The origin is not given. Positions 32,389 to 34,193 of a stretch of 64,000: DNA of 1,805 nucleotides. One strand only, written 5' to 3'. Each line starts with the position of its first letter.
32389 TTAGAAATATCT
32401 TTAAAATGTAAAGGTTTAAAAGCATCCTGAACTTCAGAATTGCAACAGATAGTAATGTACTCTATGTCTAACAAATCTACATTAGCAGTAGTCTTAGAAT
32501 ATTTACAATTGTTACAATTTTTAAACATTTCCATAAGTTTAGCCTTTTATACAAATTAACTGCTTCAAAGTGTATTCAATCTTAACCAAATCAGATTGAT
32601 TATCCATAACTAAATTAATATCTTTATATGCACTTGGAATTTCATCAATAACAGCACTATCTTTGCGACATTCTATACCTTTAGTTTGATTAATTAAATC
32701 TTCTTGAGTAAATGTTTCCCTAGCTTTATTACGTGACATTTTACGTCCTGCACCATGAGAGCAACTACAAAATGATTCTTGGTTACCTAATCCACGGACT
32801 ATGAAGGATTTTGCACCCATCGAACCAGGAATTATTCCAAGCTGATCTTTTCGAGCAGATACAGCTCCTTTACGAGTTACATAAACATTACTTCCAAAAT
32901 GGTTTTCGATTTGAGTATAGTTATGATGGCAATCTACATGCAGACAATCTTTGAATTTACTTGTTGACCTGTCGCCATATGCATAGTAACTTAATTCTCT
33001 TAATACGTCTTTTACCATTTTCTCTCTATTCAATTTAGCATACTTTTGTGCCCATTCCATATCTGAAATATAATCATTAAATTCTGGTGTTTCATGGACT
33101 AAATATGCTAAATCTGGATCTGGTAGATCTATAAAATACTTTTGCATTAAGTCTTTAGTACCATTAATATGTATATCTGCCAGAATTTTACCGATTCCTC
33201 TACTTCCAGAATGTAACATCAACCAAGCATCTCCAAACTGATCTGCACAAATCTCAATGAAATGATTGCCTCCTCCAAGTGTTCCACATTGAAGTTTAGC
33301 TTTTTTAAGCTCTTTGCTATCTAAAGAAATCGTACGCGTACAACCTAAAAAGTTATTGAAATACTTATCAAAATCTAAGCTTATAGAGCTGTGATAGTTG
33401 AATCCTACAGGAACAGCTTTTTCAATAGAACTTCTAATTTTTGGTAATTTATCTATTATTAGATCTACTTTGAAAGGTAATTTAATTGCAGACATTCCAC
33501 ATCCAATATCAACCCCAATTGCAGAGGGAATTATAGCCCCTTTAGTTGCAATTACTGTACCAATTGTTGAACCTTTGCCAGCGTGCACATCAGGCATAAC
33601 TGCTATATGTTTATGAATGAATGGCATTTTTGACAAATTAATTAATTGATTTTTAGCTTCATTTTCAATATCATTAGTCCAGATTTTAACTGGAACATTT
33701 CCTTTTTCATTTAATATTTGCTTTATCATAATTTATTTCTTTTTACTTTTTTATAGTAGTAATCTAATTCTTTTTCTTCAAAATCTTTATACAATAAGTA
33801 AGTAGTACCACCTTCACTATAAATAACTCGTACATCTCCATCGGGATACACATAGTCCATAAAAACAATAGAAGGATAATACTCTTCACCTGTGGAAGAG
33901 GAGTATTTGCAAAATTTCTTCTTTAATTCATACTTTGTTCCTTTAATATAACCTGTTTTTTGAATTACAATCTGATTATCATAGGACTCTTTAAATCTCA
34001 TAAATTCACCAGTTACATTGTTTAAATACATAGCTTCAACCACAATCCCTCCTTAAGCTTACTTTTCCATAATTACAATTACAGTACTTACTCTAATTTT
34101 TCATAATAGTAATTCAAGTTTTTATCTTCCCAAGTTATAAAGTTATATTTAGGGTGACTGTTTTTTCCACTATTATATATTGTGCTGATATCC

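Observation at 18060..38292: Unusually complete RNA-repair toolkit in a phage: RtcB + ATP-dependent Rnl ligase + CCA-adding enzyme + RlaP-like nucleotidyltransferase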

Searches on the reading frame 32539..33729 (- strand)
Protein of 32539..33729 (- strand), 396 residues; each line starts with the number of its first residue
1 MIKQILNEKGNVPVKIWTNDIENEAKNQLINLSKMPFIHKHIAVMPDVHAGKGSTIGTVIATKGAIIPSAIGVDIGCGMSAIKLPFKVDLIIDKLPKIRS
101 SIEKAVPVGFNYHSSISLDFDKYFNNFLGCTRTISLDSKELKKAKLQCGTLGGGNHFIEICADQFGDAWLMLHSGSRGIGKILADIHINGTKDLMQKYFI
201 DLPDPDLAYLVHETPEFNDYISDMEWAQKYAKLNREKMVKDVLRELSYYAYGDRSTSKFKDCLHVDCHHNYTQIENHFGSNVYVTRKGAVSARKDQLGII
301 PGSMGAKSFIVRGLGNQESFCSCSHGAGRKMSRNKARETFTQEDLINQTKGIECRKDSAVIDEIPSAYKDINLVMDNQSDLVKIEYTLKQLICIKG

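Call 4: search_protein_families(library=pfam, proteins=[window:32539-33729:-], max_evalue=0.01)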
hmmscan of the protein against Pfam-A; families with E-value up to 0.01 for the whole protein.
window:32539-33729:- (396 aa): 1 family
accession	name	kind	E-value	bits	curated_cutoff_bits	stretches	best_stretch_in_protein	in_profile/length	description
PF01139.22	RtcB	-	5.3e-121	405.2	27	1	28-396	1-426/426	tRNA-splicing ligase RtcB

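Call 23: search_solved_structures(query=window:32539-33729:-, max_evalue=1e-10, show_alignments=1)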
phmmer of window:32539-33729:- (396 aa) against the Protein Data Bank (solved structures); distinct sequences matched with E-value up to 1e-10: 9.
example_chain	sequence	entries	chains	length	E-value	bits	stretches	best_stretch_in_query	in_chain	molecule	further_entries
2epg_A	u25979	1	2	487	1.2e-34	123.2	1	140-396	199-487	Hypothetical protein TTHA1785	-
1uc2_A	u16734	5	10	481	7.5e-31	110.7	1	142-377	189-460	hypothetical protein PH1602 | tRNA-splicing ligase RtcB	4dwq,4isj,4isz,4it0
4dwr_B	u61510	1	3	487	8e-31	110.7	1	142-377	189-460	tRNA-splicing ligase RtcB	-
7lfq_A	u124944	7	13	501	9.3e-31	110.4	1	142-377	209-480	RNA-splicing ligase RtcB | tRNA-splicing ligase RtcB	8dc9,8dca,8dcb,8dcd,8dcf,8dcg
8btt_A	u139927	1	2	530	3.5e-24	88.8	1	139-380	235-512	RNA-splicing ligase RtcB homolog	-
8orj_A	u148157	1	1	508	3.7e-24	88.7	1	26-380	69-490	RNA-splicing ligase RtcB homolog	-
7p3b_A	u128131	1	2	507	3.7e-24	88.7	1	26-380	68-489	RNA-splicing ligase RtcB homolog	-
8odo_A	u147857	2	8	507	3.7e-24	88.7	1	26-380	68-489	RNA-splicing ligase RtcB homolog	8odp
9i8v_C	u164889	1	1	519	5.3e-24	88.2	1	136-380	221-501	RNA-splicing ligase RtcB homolog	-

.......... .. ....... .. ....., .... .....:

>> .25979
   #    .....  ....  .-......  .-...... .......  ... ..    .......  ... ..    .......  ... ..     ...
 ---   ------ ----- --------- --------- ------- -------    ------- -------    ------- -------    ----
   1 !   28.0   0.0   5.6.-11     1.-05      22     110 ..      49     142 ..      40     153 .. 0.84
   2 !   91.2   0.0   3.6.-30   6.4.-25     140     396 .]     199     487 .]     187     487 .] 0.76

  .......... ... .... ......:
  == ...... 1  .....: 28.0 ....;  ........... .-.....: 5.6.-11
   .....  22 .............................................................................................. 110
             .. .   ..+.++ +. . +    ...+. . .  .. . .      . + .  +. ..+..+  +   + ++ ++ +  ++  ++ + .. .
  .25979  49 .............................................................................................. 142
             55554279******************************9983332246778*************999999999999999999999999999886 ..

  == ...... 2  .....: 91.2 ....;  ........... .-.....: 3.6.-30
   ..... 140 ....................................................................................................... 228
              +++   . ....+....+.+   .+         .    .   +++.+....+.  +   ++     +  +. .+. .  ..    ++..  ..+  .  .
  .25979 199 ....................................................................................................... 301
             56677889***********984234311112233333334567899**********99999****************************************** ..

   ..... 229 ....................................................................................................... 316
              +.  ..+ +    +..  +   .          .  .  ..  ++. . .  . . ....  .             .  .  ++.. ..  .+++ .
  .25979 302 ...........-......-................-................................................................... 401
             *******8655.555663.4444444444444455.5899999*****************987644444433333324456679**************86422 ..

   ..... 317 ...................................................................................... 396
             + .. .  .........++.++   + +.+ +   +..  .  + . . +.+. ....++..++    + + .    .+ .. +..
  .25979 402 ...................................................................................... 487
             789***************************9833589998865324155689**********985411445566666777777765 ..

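Call 24: search_protein_families(library=ncbifam, proteins=[window:32539-33729:-], max_evalue=0.001)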
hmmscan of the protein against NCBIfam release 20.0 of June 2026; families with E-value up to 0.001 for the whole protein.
window:32539-33729:- (396 aa): 4 families
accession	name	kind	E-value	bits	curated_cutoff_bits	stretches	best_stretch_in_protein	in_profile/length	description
NF052663.1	RtcB_rel_intein2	exception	1.9e-141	473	1050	2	77-396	311-626/626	intein-containing RctB family protein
NF007153.0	PRK09588.1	equivalog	4.7e-48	164.1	407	1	20-395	21-372/379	RNA ligase RtcB family protein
NF038162.1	RtcB_rel_intein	exception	3.3e-39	134.6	1150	2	139-395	667-960/961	intein-containing RtcB family protein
TIGR03073.1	release_rtcB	hypoth_equivalog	3.7e-38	131.5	271.8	1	21-384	11-350/356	RNA ligase RtcB family protein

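Call 72: search_dna_similar(query=window:32539-33729:-, collection=phages, mode=protein, max_evalue=1e-10, max_rows=60)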
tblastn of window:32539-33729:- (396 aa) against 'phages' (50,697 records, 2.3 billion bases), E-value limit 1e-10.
Records with a match: 688; places in all: 690; records where one place covers at least 80% of the query: 617.
Best place of each record, by identity: 60-80% 2; <60% 686.
By first word of the organism name: Mycobacterium 221; Bacillus 63; Listeria 58; Brevibacterium 32; Caulobacter 30; Halorubrum 26; Gordonia 25; Enterococcus 23; Microbacterium 19; Pseudomonas 17; and 45 more.
By host as written in the record: Mycobacterium smegmatis mc2 155 163; Listeria monocytogenes 47; - 45; Brevibacterium aurantiacum SMQ-1335 32; Mycobacterium smegmatis mc#155 29; Gordonia terrae 3612 24; Erwinia amylovora 14; Bacillus subtilis 14; and 146 more.
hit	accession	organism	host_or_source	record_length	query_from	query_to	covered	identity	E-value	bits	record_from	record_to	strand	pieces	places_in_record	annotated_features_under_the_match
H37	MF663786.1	Bordetella phage vB_BbrM_PHB04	Bordetella bronchiseptica 4715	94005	2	396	100%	51.4%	3e-130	418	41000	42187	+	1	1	RNA-splicing ligase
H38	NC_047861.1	Bordetella phage vB_BbrM_PHB04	Bordetella bronchiseptica 4715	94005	2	396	100%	51.4%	3e-130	418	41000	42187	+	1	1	tRNA splicing ligase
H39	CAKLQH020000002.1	Acinetobacter phage MD-2021a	not known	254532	2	396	100%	50.9%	1e-130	419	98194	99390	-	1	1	rtcB_1: protein rtcB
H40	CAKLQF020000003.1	Acinetobacter phage MD-2021a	not known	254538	2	396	100%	50.9%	1e-130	419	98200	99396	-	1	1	rtcB_2: protein rtcB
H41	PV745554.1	Caulobacter phage BL64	Caulobacter vibrioides CB15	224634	3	396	99%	50.5%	3e-116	378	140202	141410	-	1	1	RNA-2',3'-PO4:RNA-5'-OH ligase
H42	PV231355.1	Caulobacter phage RBC11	Caulobacter vibrioides CB15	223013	3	396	99%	50.5%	3e-116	377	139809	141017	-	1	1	protein RtcB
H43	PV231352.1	Caulobacter phage RBC63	Caulobacter vibrioides CB15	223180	3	396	99%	50.5%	3e-116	377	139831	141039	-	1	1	tRNA splicing ligase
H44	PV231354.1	Caulobacter phage RBC8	Caulobacter vibrioides CB15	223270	3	396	99%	50.5%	3e-116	377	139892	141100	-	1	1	RNA-2',3'-PO4:RNA-5'-OH ligase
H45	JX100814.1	Caulobacter phage CcrRogue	Caulobacter vibrioides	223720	3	396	99%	50.5%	4e-116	377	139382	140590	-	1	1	putative RtcB-like protein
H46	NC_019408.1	Caulobacter phage CcrRogue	Caulobacter vibrioides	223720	3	396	99%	50.5%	4e-116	377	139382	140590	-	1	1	tRNA splicing ligase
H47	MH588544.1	Caulobacter phage CcrBL10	Caulobacter vibrioides CB15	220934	3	396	99%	50.2%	1e-115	375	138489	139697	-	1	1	protein RtcB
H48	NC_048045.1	Caulobacter phage CcrBL10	Caulobacter vibrioides CB15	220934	3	396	99%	50.2%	1e-115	375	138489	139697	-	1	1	tRNA splicing ligase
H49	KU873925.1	Pseudomonas phage pf16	Pseudomonas putida PpG1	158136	13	396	97%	51.3%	2e-118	384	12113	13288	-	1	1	hypothetical protein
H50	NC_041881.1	Pseudomonas phage pf16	Pseudomonas putida PpG1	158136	13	396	97%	51.3%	2e-118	384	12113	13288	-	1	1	tRNA splicing ligase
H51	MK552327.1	Pseudomonas phage Psa21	Pseudomonas syringae actinidae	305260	10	396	98%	50.7%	7e-119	385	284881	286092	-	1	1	RtcB protein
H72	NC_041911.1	Ralstonia phage RP12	Ralstonia solanacearum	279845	8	396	98%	50.2%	3e-123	398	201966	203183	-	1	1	tRNA splicing ligase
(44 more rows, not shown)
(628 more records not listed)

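Call 73: get_annotated_region(hit=H72, flank=12000)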
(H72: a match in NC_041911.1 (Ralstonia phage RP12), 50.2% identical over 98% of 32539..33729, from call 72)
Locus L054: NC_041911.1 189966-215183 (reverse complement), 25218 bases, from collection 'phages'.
description: Ralstonia phage RP12 DNA, complete genome.
organism: Ralstonia phage RP12 (NCBI taxid 1923889)
taxonomy: Viruses; Duplodnaviria; Heunggongvirae; Uroviricota; Caudoviricetes; Ripduovirus; Ripduovirus RP12
host: Ralstonia solanacearum; source: -; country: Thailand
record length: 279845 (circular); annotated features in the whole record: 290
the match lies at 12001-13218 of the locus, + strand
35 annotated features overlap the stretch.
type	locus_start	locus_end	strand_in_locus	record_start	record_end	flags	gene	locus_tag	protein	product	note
CDS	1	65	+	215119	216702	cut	-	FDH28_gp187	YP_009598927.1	hypothetical protein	ORF234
CDS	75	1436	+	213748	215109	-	-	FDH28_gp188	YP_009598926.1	virion structural protein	ORF233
CDS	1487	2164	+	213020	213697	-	-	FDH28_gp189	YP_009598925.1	hypothetical protein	ORF232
CDS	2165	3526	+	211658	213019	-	-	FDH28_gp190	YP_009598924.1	putative virion structural protein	ORF231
CDS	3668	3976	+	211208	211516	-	-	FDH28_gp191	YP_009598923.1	hypothetical protein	ORF230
CDS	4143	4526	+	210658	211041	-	-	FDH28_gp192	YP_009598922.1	hypothetical protein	ORF229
CDS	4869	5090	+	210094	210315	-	-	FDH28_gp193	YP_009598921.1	hypothetical protein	ORF228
CDS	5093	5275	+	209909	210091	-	-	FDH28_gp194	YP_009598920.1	hypothetical protein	ORF227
CDS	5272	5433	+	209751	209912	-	-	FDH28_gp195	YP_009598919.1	hypothetical protein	ORF226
CDS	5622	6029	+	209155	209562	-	-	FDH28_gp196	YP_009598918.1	hypothetical protein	ORF225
CDS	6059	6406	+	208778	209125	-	-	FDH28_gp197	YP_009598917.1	hypothetical protein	ORF224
CDS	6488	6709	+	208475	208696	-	-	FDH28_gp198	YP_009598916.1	hypothetical protein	ORF223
CDS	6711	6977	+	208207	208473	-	-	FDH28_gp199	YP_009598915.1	hypothetical protein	ORF222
CDS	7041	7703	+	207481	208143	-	-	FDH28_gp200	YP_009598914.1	thymidylate kinase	ORF221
CDS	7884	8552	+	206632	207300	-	-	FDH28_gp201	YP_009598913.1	hypothetical protein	ORF220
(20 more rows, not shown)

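Call 74: get_annotated_region(hit=H38, flank=12000)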
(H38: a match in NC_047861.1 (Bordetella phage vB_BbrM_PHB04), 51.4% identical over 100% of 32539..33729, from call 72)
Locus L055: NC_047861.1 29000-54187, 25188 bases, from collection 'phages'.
description: Bordetella phage vB_BbrM_PHB04, complete genome.
organism: Bordetella phage vB_BbrM_PHB04 (NCBI taxid 2029657)
taxonomy: Viruses; Duplodnaviria; Heunggongvirae; Uroviricota; Caudoviricetes; Phabquatrovirus; Phabquatrovirus PHB04
host: Bordetella bronchiseptica 4715; source: wastewater; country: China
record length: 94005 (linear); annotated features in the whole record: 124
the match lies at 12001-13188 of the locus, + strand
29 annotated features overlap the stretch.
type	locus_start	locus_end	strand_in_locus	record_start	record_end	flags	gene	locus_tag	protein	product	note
CDS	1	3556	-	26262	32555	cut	-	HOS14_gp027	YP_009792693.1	DNA methyltransferase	-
CDS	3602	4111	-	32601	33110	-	-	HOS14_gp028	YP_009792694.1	hypothetical protein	-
CDS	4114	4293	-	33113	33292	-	-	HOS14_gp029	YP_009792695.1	hypothetical protein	-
CDS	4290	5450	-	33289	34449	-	-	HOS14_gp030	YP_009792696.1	hypothetical protein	-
CDS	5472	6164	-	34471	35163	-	-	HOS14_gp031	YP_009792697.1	NinI-like serine-threonine phosphatase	-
CDS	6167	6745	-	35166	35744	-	-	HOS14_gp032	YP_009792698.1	metal-dependent phosphohydrolase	-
CDS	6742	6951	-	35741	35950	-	-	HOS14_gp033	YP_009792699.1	hypothetical protein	-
CDS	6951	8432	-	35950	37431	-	-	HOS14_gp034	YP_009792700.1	hypothetical protein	-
CDS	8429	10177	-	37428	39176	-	-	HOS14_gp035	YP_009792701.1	portal protein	-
CDS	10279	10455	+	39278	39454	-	-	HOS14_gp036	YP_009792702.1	hypothetical protein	-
CDS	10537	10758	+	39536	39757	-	-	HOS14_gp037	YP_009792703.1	hypothetical protein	-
CDS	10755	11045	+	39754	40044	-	-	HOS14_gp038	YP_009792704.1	hypothetical protein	-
CDS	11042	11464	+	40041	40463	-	-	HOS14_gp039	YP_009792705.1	hypothetical protein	-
CDS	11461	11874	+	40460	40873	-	-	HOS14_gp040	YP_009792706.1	hypothetical protein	-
CDS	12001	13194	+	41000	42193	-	-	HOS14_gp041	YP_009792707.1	tRNA splicing ligase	RtcB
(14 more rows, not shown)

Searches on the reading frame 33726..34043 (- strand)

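Call 25: search_protein_families(library=pfam, proteins=[window:33726-34043:-], max_evalue=0.05)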
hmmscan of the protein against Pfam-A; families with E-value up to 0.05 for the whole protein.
window:33726-34043:- (105 aa): 1 family
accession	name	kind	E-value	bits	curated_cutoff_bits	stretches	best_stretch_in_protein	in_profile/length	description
PF15216.11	TSLP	-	0.034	14.6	27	1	12-47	6-43/125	Thymic stromal lymphopoietin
